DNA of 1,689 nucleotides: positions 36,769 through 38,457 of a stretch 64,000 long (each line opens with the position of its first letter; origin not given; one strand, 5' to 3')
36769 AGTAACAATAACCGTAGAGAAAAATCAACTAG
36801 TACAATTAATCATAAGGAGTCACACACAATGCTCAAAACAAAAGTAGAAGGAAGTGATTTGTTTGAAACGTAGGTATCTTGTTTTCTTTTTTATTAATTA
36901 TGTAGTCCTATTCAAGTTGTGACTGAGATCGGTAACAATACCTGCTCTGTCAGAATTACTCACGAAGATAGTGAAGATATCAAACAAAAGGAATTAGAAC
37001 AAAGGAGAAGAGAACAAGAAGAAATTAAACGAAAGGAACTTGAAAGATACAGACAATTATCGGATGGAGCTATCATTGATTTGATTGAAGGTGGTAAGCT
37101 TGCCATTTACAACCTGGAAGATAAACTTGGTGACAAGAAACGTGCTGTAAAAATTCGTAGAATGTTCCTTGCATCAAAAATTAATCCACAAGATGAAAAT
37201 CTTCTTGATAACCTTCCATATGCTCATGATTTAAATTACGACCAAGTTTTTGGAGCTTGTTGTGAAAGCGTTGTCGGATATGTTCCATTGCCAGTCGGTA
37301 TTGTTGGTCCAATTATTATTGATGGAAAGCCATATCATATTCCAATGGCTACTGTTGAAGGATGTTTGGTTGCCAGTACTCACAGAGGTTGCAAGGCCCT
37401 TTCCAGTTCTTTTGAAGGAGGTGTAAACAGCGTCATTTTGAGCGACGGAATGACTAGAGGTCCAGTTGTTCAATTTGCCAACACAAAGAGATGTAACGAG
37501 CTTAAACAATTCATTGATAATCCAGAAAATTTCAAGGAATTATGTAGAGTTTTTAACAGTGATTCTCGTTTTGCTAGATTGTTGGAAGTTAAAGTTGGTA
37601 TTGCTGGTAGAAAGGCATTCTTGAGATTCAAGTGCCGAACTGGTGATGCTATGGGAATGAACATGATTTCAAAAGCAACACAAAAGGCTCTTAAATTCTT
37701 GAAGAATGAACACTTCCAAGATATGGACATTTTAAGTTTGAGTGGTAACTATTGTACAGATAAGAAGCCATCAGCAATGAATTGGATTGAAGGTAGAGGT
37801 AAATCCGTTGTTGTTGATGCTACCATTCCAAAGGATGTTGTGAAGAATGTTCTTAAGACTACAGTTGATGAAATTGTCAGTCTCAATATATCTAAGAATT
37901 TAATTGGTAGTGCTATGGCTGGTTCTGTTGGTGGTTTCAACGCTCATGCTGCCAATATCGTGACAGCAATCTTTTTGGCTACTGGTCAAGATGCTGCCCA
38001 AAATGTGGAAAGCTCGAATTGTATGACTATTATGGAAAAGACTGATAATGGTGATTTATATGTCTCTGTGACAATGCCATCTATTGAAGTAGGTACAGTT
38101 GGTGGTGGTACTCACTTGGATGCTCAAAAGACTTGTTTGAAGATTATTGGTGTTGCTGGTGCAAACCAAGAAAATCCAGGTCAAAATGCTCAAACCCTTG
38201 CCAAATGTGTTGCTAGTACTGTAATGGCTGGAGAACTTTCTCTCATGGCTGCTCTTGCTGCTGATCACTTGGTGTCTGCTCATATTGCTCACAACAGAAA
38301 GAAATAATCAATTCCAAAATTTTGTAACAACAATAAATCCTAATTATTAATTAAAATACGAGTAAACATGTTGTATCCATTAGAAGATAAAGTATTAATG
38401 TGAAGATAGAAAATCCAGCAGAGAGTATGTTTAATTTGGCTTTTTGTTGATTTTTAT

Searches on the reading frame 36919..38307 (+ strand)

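Call 12: search_protein_families(library=pfam, max_evalue=0.01, proteins=[window:36919-38307:+])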
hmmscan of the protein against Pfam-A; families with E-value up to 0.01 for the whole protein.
window:36919-38307:+ (462 aa): 1 family
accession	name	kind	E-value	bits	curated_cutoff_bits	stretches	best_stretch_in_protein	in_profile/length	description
PF00368.23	HMG-CoA_red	-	3.7e-140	467.6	27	1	76-460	1-368/368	Hydroxymethylglutaryl-coenzyme A reductase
